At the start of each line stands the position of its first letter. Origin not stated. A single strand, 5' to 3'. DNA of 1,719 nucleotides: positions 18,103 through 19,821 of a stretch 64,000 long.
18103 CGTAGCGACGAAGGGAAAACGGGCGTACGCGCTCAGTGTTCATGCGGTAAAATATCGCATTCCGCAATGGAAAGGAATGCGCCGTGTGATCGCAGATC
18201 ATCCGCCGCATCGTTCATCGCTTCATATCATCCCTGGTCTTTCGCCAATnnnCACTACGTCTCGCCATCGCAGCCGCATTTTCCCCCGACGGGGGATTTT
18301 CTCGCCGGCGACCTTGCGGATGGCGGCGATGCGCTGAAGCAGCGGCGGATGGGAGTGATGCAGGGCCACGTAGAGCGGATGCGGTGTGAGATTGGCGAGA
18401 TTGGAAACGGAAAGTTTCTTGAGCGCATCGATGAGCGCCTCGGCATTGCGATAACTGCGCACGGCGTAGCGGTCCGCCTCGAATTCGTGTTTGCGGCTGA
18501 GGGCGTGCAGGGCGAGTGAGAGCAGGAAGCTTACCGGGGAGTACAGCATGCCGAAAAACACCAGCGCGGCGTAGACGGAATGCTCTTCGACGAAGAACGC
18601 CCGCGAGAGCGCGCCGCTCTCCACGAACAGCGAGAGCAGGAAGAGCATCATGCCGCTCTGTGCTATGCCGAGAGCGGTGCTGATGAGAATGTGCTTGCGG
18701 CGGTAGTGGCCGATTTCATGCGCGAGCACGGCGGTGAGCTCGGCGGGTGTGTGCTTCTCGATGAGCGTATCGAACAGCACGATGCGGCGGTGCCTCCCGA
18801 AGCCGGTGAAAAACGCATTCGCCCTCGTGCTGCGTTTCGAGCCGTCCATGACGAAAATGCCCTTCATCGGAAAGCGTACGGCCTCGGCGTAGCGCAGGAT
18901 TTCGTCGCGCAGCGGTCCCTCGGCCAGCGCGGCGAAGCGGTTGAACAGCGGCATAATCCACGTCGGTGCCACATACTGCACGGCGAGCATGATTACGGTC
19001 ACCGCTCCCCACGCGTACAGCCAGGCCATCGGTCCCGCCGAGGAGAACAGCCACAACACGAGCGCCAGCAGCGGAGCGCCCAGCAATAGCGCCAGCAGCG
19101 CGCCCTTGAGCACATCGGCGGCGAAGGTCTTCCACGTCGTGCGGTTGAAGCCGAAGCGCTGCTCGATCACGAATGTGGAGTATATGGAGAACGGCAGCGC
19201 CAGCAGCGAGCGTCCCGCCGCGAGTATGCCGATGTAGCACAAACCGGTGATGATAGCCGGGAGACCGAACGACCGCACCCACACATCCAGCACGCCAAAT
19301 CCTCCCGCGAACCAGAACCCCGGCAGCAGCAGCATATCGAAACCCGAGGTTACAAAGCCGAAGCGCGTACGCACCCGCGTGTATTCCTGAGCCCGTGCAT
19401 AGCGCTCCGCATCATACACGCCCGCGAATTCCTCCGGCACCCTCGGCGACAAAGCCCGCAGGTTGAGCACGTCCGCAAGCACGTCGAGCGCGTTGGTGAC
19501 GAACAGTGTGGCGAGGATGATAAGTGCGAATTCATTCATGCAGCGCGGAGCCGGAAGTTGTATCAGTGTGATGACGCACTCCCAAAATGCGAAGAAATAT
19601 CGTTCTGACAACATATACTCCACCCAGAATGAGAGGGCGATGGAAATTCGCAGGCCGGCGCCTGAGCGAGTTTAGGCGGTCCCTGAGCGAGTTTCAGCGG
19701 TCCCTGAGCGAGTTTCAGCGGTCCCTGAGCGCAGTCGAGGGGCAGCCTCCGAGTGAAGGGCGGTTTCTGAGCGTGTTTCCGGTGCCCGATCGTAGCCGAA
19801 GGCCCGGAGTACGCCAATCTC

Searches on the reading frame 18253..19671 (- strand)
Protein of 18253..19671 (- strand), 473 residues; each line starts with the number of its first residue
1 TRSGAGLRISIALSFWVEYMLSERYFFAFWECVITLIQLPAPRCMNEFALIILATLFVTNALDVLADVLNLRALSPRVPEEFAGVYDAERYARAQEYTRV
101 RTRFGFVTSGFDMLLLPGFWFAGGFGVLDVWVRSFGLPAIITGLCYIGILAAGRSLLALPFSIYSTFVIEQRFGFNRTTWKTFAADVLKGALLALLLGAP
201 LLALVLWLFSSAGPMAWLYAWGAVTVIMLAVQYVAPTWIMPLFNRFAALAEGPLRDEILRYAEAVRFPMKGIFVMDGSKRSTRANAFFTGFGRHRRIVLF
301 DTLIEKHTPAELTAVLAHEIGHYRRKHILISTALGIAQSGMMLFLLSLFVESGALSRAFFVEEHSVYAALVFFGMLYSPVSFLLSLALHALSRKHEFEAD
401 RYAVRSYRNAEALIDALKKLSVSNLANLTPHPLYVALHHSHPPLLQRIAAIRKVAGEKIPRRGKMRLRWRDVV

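Call 15: search_protein_families(library=ncbifam, max_evalue=0.00001, proteins=[window:18253-19671:-])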
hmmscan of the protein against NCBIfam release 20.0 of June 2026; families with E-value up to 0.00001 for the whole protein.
window:18253-19671:- (473 aa): 8 families
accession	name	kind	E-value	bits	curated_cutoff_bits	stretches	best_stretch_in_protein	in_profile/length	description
NF003425.0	PRK04897.1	equivalog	1.4e-14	54.1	355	1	264-428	92-258/298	zinc metalloprotease HtpX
NF002669.0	PRK02391.1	equivalog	2e-14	53.5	341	1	195-421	20-240/298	zinc metalloprotease HtpX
NF002775.0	PRK02870.1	equivalog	7.7e-13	48.4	285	1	272-424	136-282/338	zinc metalloprotease HtpX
NF002826.0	PRK03001.1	equivalog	2e-12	46.9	369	1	262-422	78-228/285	zinc metalloprotease HtpX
NF003965.0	PRK05457.1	equivalog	2.3e-12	46.9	245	1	258-453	83-283/285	protease HtpX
NF002839.0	PRK03072.1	equivalog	5.4e-10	38.8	412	1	261-423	81-235/291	zinc metalloprotease HtpX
NF002363.0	PRK01345.1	equivalog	1.1e-09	37.8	422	1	260-421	75-227/318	zinc metalloprotease HtpX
NF002322.0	PRK01265.1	equivalog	6.3e-07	29.2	275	1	293-424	121-251/325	zinc metalloprotease HtpX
